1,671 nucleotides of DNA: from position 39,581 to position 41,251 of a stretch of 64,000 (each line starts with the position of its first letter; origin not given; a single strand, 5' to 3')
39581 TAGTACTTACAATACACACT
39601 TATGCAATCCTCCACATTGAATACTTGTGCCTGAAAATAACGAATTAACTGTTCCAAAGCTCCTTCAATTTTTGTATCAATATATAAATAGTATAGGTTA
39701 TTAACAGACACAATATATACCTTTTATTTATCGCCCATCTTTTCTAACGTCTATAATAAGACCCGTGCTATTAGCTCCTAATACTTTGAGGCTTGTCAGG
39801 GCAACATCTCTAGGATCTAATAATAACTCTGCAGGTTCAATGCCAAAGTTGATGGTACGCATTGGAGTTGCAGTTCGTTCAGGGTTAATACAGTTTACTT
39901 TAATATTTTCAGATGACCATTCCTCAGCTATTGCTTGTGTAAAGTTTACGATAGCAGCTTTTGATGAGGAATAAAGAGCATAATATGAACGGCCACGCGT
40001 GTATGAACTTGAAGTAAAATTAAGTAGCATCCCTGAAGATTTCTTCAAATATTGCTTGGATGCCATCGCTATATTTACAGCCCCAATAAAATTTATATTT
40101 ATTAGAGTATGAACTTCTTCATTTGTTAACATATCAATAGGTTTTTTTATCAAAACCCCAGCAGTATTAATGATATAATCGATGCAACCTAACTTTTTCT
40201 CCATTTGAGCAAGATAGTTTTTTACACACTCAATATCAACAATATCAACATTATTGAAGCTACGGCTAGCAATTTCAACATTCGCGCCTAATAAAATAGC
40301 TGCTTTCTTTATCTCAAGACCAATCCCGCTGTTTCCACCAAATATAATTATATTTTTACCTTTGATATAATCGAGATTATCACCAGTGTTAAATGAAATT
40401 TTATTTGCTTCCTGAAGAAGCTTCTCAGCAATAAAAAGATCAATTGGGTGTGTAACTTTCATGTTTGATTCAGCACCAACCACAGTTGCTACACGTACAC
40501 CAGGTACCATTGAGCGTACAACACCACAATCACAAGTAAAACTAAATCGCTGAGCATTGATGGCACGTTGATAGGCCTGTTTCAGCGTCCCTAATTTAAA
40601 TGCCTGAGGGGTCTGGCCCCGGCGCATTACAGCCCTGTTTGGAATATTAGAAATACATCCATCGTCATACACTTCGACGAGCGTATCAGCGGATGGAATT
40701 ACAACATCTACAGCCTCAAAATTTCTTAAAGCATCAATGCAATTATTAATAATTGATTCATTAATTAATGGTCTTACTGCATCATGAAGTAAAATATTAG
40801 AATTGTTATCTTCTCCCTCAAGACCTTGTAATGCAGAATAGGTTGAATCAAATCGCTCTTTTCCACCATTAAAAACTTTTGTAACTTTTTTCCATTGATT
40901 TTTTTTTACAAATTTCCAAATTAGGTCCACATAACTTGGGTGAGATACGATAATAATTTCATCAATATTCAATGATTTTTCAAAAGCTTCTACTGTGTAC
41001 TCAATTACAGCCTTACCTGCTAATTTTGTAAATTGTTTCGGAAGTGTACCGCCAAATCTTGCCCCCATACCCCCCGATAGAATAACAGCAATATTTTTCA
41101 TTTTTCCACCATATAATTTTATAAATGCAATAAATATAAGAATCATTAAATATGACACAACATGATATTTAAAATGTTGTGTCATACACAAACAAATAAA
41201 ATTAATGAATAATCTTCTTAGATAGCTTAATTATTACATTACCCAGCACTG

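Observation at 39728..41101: Fused cytidylyltransferase-reductase (CDP-ribitol synthase) inside an E. coli kps locus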

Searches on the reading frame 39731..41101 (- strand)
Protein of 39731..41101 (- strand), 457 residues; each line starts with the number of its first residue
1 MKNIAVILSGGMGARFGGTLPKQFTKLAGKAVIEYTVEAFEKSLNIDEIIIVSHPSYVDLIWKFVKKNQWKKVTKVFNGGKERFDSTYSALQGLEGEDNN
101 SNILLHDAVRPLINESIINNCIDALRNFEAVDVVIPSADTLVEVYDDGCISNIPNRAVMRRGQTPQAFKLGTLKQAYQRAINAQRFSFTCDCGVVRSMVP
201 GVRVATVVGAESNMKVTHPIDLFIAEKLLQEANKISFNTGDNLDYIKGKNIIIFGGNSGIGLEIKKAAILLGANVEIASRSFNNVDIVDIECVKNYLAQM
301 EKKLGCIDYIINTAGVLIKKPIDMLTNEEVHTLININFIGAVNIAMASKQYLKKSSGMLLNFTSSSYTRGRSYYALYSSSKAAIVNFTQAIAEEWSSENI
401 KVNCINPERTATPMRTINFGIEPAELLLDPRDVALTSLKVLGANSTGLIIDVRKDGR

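Call 5: search_protein_families(proteins=[window:39731-41101:-], library=ncbifam, max_evalue=0.001)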
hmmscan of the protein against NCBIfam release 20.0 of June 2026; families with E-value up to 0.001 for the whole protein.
window:39731-41101:- (457 aa): 223 families (the best 25 are shown)
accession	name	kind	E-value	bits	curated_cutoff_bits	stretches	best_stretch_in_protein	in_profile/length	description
TIGR00453.1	ispD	equivalog_domain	2.7e-53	180.6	181.3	1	4-229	1-219/219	2-C-methyl-D-erythritol 4-phosphate cytidylyltransferase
NF001183.0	PRK00155.1-3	subfamily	8.3e-51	172.5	166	1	4-233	3-235/237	D-ribitol-5-phosphate cytidylyltransferase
NF001186.0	PRK00155.2-3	equivalog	9.2e-49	165.9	253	1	1-230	3-223/224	2-C-methyl-D-erythritol 4-phosphate cytidylyltransferase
NF006899.0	PRK09382.1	equivalog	4.6e-40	137.9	417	1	3-254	7-246/387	bifunctional 2-C-methyl-D-erythritol 4-phosphate cytidylyltransferase/2-C-methyl-D-erythritol 2,4-cyclodiphosphate synthase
NF009924.0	PRK13385.1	subfamily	2e-35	122.4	342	1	5-230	5-224/230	2-C-methyl-D-erythritol 4-phosphate cytidylyltransferase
NF006123.0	PRK08267.1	equivalog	2.1e-24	86.2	261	1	279-416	50-189/261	SDR family oxidoreductase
NF006074.0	PRK08220.1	equivalog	6.9e-24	84.8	312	1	246-416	6-186/251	2,3-dihydro-2,3-dihydroxybenzoate dehydrogenase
NF009466.0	PRK12826.1-2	subfamily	3.8e-23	82.2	222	1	276-417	51-194/248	3-oxoacyl-ACP reductase FabG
NF006509.0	PRK08945.1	equivalog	5.2e-23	81.5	269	1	294-446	81-235/248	YciK family oxidoreductase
NF005559.1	PRK07231.1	subfamily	5.5e-23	81.7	215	1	284-419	58-195/249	glucose 1-dehydrogenase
NF005594.0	PRK07326.1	equivalog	8.8e-23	81.1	271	1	246-446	4-221/237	SDR family oxidoreductase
NF005893.0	PRK07856.1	equivalog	1.3e-22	80.3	255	1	246-420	7-192/255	SDR family oxidoreductase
NF005878.0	PRK07825.1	subfamily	2.7e-22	79.4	287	1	245-439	6-215/278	short chain dehydrogenase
NF004198.0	PRK05653.1-3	equivalog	5e-22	78.6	296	1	284-415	62-194/248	3-oxoacyl-ACP reductase FabG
NF052558.1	MBtsdlDhBudC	equivalog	5.3e-22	78.6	270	1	278-416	50-188/250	meso-2,3-butanediol dehydrogenase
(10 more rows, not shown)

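Call 6: search_solved_structures(query=window:39731-41101:-, max_evalue=0.001, show_alignments=2)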
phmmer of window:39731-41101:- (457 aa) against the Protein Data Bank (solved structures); distinct sequences matched with E-value up to 0.001: 502 (the best 60 are shown).
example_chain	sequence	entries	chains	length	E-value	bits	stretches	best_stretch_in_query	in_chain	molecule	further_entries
4jis_A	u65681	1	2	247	1e-34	123.5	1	5-232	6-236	ribitol-5-phosphate cytidylyltransferase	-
3f1c_A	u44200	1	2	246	4.2e-30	108.3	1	5-232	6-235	Putative 2-C-methyl-D-erythritol 4-phosphate cytidylyltransferase 2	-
6xhp_A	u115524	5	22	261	2.1e-29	106.1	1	5-230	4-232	Ribitol-5-phosphate cytidylyltransferase 1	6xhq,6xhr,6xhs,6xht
2vsh_A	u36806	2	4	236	1.2e-27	100.3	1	5-230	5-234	2-C-METHYL-D-ERYTHRITOL 4-PHOSPHATE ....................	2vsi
2et6_A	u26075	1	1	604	2.3e-26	96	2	223-410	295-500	(3R)-hydroxyacyl-CoA dehydrogenase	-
5mrn_A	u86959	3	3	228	3.2e-25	92.2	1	3-231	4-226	2-C-methyl-D-erythritol 4-phosphate cytidylyltransferase, chloroplastic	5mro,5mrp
1w77_A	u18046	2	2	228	4.3e-25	91.8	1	3-231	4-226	2C-METHYL-D-ERYTHRITOL 4-PHOSPHATE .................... | 2-C-methyl-D-erythritol 4-phosphate cytidylyltransferase, chloroplastic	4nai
2yc3_A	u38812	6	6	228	4.5e-25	91.8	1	3-231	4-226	2-C-METHYL-D-ERYTHRITOL 4-PHOSPHATE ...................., CHLOROPLASTIC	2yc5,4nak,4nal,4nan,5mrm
2ycm_A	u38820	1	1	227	4.5e-25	91.7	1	3-231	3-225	2-C-METHYL-D-ERYTHRITOL 4-PHOSPHATE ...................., CHLOROPLASTIC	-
4cvh_A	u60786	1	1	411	1.9e-24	89.7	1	5-232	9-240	ISOPRENOID SYNTHASE DOMAIN-CONTAINING PROTEIN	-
5mrq_A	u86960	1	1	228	5.5e-24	88.2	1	3-231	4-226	2-C-methyl-D-erythritol 4-phosphate cytidylyltransferase, chloroplastic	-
1vpa_A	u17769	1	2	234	1.2e-23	87.1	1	3-233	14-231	2-C-methyl-D-erythritol 4-phosphate cytidylyltransferase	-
4kt7_A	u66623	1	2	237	9.8e-23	84.1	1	5-231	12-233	2-C-methyl-D-erythritol 4-phosphate cytidylyltransferase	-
8xkg_A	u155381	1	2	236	3e-22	82.5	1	5-233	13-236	2-C-methyl-D-erythritol 4-phosphate cytidylyltransferase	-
1vgz_A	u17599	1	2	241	2.8e-21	79.3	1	2-230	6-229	4-diphosphocytidyl-2C-methyl-D-erythritol synthase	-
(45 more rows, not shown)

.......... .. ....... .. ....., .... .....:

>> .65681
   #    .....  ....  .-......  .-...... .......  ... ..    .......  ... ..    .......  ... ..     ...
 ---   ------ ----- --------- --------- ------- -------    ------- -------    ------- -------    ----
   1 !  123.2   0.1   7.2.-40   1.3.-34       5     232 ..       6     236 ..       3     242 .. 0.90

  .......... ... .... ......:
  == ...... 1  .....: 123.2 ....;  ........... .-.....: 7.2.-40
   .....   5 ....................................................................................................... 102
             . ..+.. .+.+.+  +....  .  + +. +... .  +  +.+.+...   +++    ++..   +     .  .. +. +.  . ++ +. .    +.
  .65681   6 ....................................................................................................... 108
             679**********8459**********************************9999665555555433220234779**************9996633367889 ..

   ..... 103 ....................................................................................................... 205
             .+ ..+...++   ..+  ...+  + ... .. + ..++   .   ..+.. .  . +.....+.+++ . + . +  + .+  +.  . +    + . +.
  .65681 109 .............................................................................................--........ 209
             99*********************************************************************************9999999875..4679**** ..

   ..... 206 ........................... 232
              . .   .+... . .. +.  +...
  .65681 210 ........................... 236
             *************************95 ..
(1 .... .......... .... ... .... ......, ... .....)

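Call 7: profile_search(protein=window:39731-41101:-)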
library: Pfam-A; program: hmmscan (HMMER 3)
A. the first sequence (457 residues): domains with independent E <= 10: 8; with E <= 0.001: 5
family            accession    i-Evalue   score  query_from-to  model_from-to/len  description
IspD              PF01128.25    1.1e-45   156.5       4-230         2-220/221  2-C-methyl-D-erythritol 4-phosphate cytidylyltransferase
adh_short         PF00106.31    7.4e-28    97.8     249-415         1-187/195  short chain dehydrogenase
adh_short_C2      PF13561.12    3.8e-24    86.0     282-415        47-181/236  Enoyl-(Acyl carrier protein) reductase
NTP_transf_3      PF12804.13    7.9e-11    42.8       5-139         1-124/160  MobA-like NTP transferase domain
KR                PF08659.16    1.3e-07    32.2     284-406        59-174/180  KR domain
CTP_transf_3      PF02348.25     0.0021    18.4      22-140        16-124/217  Cytidylyltransferase
NTP_transferase   PF00483.29      0.019    15.0       5-68          2-68/245  Nucleotidyl transferase
RmlD_sub_bind     PF04321.23       0.37    10.3     250-349         2-90/287  RmlD substrate binding domain
